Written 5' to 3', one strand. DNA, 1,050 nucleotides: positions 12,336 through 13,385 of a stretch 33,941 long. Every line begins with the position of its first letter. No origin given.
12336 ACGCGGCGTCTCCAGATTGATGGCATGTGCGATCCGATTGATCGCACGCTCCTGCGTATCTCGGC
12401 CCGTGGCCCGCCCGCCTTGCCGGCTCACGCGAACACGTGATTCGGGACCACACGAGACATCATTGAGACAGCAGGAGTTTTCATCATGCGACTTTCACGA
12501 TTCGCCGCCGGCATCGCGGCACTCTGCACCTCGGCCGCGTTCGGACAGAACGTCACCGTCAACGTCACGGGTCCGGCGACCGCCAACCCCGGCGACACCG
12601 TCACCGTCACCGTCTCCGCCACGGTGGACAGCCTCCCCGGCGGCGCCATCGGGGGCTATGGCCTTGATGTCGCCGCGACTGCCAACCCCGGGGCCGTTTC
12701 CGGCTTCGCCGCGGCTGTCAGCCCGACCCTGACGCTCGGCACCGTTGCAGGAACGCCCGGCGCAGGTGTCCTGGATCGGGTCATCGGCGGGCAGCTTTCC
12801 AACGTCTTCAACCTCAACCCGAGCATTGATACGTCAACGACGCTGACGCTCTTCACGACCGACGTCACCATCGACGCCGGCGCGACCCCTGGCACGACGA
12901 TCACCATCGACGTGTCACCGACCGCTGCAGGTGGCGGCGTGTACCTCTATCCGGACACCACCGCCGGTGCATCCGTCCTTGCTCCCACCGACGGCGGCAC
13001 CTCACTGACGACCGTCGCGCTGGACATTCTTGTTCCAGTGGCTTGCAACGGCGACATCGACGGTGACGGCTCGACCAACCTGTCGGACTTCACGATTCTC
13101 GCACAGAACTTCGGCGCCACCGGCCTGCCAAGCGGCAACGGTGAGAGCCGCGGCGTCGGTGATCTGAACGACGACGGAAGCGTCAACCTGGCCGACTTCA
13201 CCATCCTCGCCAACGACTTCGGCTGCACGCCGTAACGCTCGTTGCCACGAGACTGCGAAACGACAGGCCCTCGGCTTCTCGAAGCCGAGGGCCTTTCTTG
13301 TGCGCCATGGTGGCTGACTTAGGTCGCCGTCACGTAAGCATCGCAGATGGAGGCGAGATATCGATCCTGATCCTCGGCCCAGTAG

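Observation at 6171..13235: Five-gene secreted operon with a PL6 lyase, a triple-repeat lectin-like protein, a pseudopilin and a cohesin-dockerin protein: candidate surface 'lyase-some'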

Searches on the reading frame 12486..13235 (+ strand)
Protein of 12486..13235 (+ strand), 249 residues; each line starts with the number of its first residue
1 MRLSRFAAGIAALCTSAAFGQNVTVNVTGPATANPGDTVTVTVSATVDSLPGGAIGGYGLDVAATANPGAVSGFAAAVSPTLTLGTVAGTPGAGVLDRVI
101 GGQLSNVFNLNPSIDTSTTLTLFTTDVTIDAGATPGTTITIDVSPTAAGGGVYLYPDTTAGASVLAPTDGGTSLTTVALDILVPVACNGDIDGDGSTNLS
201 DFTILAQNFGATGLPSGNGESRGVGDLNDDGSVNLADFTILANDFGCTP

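Call 3: search_protein_families(library=pfam, proteins=[window:12486-13235:+], max_evalue=0.1)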
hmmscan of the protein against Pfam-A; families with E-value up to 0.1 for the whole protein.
window:12486-13235:+ (249 aa): 6 families
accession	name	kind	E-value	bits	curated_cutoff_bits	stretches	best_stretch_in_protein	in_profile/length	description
PF00404.24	Dockerin_1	-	1.4e-07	32.1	22.9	1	189-244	2-55/57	Dockerin type I domain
PF23619.1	Ig_VWA7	-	0.0034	18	27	0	22-46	61-85/104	VWA7 Ig-like domain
PF07703.20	A2M_BRD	-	0.0041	17.9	22.7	1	6-50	82-127/140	Alpha-2-macroglobulin bait region domain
PF19271.4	Nis1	-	0.025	15.7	27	0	26-143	7-92/114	Nis1 family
PF02412.23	TSP_3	-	0.051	13.7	25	1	186-201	11-26/36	Thrombospondin type 3 repeat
PF06280.18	fn3_5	-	0.057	14.6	27.6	0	115-145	52-82/112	Fn3-like domain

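Call 5: search_protein_families(library=ncbifam, proteins=[window:12486-13235:+], max_evalue=1)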
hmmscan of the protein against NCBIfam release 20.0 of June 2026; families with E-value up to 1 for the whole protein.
window:12486-13235:+ (249 aa): 3 families
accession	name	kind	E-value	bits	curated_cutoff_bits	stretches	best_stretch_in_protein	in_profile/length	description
NF041895.1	choice_anch_V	domain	0.037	14.1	42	1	16-74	32-83/150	choice-of-anchor V domain-containing protein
NF041740.1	choice_anch_T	equivalog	0.038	13.1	70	1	12-54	85-127/259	choice-of-anchor T family protein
NF041540.1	dockerin_GC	domain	0.42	11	29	0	187-245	1-63/67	GC-type dockerin domain-anchored protein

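Call 6: search_solved_structures(query=window:12486-13235:+, max_evalue=10, show_alignments=3)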
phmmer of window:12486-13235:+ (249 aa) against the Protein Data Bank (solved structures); distinct sequences matched with E-value up to 10: 25.
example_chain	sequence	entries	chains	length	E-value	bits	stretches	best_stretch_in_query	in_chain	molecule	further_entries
2y3n_B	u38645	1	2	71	3.3e-08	36.9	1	186-248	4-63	CELLULOSOMAL FAMILY-48 PROCESSIVE GLYCOSIDE HYDROLASE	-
4fl4_A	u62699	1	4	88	4.9e-05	26.5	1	216-242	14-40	Glycoside hydrolase family 9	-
5nrk_B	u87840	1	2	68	5.2e-05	26.4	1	189-241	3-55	DocCel5: Type I dockerin repeat domain from A. cellulolyticus family 5 endoglucanase WP_01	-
5nrm_B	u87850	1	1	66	0.00017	24.8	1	189-241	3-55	DocCel5: Type I dockerin repeat domain from A. cellulolyticus family 5 endoglucanase WP_01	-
2ccl_B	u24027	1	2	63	0.0051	19.9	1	188-242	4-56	ENDO-1,4-BETA-XYLANASE Y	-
2b59_B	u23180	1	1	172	0.011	18.9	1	169-248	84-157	Cellulosomal scaffolding protein A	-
4cj0_A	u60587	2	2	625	0.014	18.5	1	188-242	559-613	ENDOGLUCANASE D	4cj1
1clc_A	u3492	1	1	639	0.014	18.5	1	188-242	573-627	ENDOGLUCANASE CELD; EC: 3.2.1.4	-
1ohz_B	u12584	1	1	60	0.037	17.1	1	189-242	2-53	ENDO-1,4-BETA-XYLANASE Y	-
3kcp_A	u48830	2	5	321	0.045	16.8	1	169-248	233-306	Cellulosomal-scaffolding protein A | Cellulosome anchoring protein cohesin region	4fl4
5g5d_B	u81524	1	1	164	0.071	16.2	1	168-248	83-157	CELLULOSOMAL-SCAFFOLDING PROTEIN A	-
8x39_A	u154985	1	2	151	0.16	15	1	188-246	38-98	Serine protease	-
8x3a_A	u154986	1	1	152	0.18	14.9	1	188-246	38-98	Serine protease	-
2mte_A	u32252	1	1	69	0.2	14.7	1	188-242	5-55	Cellulose 1,4-beta-cellobiosidase (reducing end) CelS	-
1daq_A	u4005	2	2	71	0.21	14.6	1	188-242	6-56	ENDOGLUCANASE SS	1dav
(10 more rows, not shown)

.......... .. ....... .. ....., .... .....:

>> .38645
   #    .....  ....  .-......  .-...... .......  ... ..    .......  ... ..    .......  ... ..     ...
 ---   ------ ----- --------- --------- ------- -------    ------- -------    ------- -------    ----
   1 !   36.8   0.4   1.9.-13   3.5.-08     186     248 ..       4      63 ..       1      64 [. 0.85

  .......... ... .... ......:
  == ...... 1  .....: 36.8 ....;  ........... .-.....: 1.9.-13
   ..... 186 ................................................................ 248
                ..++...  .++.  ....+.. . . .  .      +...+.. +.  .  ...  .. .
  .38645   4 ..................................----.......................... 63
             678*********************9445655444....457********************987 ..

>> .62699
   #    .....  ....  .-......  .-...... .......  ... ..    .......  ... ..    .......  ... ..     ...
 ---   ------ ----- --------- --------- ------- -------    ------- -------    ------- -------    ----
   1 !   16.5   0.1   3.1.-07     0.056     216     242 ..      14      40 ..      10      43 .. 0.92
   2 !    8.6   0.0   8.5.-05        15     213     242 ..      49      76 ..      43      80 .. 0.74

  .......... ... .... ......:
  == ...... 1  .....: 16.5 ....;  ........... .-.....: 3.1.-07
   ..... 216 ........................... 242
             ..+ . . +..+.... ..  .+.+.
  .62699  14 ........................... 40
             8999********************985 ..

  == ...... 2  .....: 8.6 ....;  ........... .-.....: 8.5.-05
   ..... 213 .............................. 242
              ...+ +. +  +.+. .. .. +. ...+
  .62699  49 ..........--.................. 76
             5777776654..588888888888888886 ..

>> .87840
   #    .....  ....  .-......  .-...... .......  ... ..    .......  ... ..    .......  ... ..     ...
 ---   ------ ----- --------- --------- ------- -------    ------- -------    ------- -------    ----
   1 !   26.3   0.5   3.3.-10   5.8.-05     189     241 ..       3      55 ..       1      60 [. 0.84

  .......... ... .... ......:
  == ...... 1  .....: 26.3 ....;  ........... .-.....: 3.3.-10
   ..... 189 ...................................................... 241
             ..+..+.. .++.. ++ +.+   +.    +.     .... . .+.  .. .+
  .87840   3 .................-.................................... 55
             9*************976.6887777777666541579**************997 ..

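Call 8: find_homologous_proteins(query=window:12486-13235:+, max_evalue=0.001)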
Query window:12486-13235:+ (249 aa): 14 proteins with E <= 0.001 among 6513 candidates.
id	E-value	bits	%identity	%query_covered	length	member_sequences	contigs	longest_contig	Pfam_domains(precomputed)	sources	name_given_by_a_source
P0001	7.9e-147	506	100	100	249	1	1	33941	PF00404.25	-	-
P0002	1.2e-109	384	78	100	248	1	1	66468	PF00404.25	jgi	jgi:hypothetical protein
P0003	6.6e-104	365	74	100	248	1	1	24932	PF00404.25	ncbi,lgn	ncbi:MAG: dockerin type I domain-containing protein [Planctomycetota bacterium]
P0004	6.9e-58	214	56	92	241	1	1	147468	-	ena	-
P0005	3.8e-42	163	47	69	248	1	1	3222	-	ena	-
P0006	3.2e-41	160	46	91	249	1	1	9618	PF00404.25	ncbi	-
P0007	1.2e-39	155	42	100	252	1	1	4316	-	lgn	-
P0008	8.3e-29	119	45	65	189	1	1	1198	-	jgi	-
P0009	3.3e-23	101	76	27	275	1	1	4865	PF25470.2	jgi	-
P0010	5.1e-22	97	63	32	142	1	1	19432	PF00404.25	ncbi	ncbi:MAG: dockerin type I domain-containing protein [Planctomycetota bacterium]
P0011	2.5e-9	55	60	25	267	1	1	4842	PF00404.25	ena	-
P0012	3.4e-9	55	55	35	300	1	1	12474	PF22825.3,PF00404.25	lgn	-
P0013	5.2e-8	51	60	25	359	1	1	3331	PF00404.25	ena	-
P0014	6.0e-7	48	56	24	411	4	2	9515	PF00404.25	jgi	jgi:uncharacterized membrane protein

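Call 10: find_encoding_contigs(protein=P0002, flank=10000, max_places=3)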
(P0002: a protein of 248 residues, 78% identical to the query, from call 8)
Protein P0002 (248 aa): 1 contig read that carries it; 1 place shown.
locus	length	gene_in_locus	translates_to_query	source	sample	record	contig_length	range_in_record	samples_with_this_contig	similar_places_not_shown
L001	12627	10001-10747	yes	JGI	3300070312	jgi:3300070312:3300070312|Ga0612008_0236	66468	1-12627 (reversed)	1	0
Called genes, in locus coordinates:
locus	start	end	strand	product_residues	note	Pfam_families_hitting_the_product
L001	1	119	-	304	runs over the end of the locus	PF01975:SurE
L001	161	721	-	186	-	PF04306:DUF456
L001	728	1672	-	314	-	-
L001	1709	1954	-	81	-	-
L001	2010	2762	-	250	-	-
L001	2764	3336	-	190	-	PF26154:DUF8042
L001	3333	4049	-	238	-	PF07578:LAB_N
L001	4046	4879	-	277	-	PF00535:Glycos_transf_2, PF13641:Glyco_tranf_2_3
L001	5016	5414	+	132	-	PF00111:Fer2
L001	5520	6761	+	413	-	PF16231:DUF4890 (faint)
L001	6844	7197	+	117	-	PF24709:DUF7670 (weak)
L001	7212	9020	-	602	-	-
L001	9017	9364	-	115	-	PF03551:PadR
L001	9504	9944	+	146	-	-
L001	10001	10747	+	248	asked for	PF00404:Dockerin_1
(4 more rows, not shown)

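Call 12: find_encoding_contigs(protein=P0003, flank=10000, max_places=3)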
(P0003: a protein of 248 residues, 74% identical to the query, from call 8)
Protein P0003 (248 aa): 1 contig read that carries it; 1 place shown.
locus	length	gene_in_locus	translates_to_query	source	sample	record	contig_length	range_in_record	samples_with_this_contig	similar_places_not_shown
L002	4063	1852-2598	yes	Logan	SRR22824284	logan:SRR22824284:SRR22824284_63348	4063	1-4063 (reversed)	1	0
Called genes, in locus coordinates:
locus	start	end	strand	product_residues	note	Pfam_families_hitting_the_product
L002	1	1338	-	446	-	?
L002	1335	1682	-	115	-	PF03551:PadR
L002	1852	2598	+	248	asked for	PF00404:Dockerin_1 (weak)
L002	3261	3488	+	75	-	PF04384:Fe-S_assembly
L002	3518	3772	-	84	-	PF04134:DCC1-like (weak)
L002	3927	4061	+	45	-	?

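Call 13: find_encoding_contigs(protein=P0004, flank=10000, max_places=3)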
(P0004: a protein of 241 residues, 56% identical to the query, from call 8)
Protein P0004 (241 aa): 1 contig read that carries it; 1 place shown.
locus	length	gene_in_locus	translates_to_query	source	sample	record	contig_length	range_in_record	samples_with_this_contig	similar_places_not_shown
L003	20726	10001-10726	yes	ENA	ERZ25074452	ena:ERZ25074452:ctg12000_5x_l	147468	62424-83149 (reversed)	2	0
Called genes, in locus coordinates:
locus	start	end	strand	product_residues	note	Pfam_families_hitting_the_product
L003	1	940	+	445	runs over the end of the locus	PF00557:Peptidase_M24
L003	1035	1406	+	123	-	PF07366:SnoaL, PF13474:SnoaL_3 (weak), PF14534:DUF4440 (weak), PF12680:SnoaL_2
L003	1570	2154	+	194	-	PF07638:Sigma70_ECF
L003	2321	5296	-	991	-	PF24251:DUF7453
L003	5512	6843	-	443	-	-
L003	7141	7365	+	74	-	-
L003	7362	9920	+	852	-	PF00069:Pkinase, PF07714:PK_Tyr_Ser-Thr, PF03109:ABC1 (weak), PF07719:TPR_2 (faint), PF13424:TPR_12 (faint)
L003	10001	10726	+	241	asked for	-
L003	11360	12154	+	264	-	-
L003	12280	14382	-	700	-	PF00069:Pkinase, PF07714:PK_Tyr_Ser-Thr, PF06293:Kdo (weak)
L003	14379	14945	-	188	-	PF07638:Sigma70_ECF, PF08281:Sigma70_r4_2 (weak), PF04545:Sigma70_r4 (weak)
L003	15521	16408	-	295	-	-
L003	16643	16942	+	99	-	-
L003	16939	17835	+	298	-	-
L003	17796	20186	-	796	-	PF00069:Pkinase, PF07714:PK_Tyr_Ser-Thr, PF03109:ABC1 (weak), PF13374:TPR_10 (faint), PF13424:TPR_12 (weak)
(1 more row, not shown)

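Call 26: predict_structure(alignment_id=A1)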
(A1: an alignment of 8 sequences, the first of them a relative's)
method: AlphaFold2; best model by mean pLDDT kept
length: 249 residues; sequences in the alignment: 8
mean_pLDDT: 81.6   pTM: 0.69
mean pLDDT of the five models: 81.6, 77.8, 72.5, 70.8, 69.2
residues with pLDDT >= 90: 92; 70-90: 112; 50-70: 27; < 50: 18
segments of 3 or more residues with pLDDT < 50: 1-18
pLDDT, mean of each block of 10 residues (from residue 1): 39 41 90 90 86 78 93 90 78 84 69 73 94 89 83 77 79 89 84 87 94 86 90 94 84
secondary structure, 60 per line:
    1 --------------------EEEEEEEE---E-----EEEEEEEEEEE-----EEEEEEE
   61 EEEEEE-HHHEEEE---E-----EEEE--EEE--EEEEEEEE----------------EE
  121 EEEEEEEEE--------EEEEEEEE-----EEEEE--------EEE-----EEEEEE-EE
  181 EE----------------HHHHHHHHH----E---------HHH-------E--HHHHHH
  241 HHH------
elements in order: E21-28 E38-48 E54-66 E71-74 E84-87 E90-92 E95-102 E119-129 E138-145 E151-155 E164-166 E172-177 E179-182 H199-207 H235-243

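Call 29: fold_search(model_id=the predicted structure, library=pdb)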
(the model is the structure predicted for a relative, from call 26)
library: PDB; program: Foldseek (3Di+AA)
matches with E <= 10: 1956; with E <= 0.001: 21
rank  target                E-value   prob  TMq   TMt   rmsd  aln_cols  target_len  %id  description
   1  5lxv_A                1.3e-08  1.00  0.44  0.61   4.7       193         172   18  Crystal structure of Ruminococcus flavefaciens scaffoldin C cohesin in complex with a dockerin from an uncharacterized (released 2016-10-19)
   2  5lxv_C                1.4e-08  1.00  0.45  0.61   4.6       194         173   18  Crystal structure of Ruminococcus flavefaciens scaffoldin C cohesin in complex with a dockerin from an uncharacterized (released 2016-10-19)
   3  9ifr                  1.4e-07  1.00  0.38  0.69   3.9       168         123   17  CLIPPER domain from the Gram-negative fibrillar adhesin "B9T28_05395 (released 2025-11-26)
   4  4uyp_C                1.2e-06  1.00  0.43  0.68   4.4       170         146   14  High resolution structure of the third cohesin ScaC in complex with the ScaB dockerin with a mutation in the N-termina (released 2015-04-15)
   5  4uyq_A                1.6e-06  1.00  0.41  0.65   4.5       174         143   14  High resolution structure of the third cohesin ScaC in complex with the ScaB dockerin with a mutation in the C-termina (released 2015-04-15)
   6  4uyp_A                1.8e-06  1.00  0.41  0.66   4.5       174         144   14  High resolution structure of the third cohesin ScaC in complex with the ScaB dockerin with a mutation in the N-termina (released 2015-04-15)
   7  4fl4_K                3.5e-06  1.00  0.38  0.53   5.5       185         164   12  Scaffoldin conformation and dynamics revealed by a ternary complex from the Clostridium thermocellum cellulosome (released 2012-06-27)
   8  2zf9_A                7.3e-06  1.00  0.40  0.52   6.3       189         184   13  Crystal structure of a type III cohesin module from the cellulosomal ScaE cell-surface anchoring scaffoldin of Ruminoc (released 2008-12-30)
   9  5nrk_A                7.8e-06  1.00  0.40  0.63   4.1       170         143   15  Crystal structure of the sixth cohesin from Acetivibrio cellulolyticus' scaffoldin B in complex with Cel5 dockerin S15 (released 2018-01-31)
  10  2zf9_B                9.4e-06  1.00  0.38  0.51   5.8       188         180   15  Crystal structure of a type III cohesin module from the cellulosomal ScaE cell-surface anchoring scaffoldin of Ruminoc (released 2008-12-30)
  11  2jh2_A                3.2e-05  1.00  0.40  0.68   4.4       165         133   12  X-ray crystal structure of a cohesin-like module from Clostridium perfringens (released 2007-11-06)
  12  4wkz_B                3.9e-05  1.00  0.31  0.39  11.6       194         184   11  Complex of autonomous ScaG cohesin CohG and X-doc domains (released 2015-12-23)
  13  2jh2_C                4.6e-05  1.00  0.33  0.56   6.2       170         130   10  X-ray crystal structure of a cohesin-like module from Clostridium perfringens (released 2007-11-06)
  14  2w1n                  5.6e-05  1.00  0.37  0.40   5.5       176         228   10  cohesin and fibronectin type-III double module construct from the Clostridium perfringens glycoside hydrolase GH84C (released 2009-02-03)
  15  2jh2_B                2.2e-04  1.00  0.40  0.69   4.3       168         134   11  X-ray crystal structure of a cohesin-like module from Clostridium perfringens (released 2007-11-06)
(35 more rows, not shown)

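Call 48: find_related_loci(query=A1, collection=genome_contigs, flank=8000)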
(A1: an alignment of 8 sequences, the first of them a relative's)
Query A1 (249 aa) in genome_contigs; peptide patterns used: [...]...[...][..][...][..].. (x = any residue, [..] = any of these).
11 stretches matched a pattern, but none encodes a relative of the query by tblastn (E <= 1e-3).
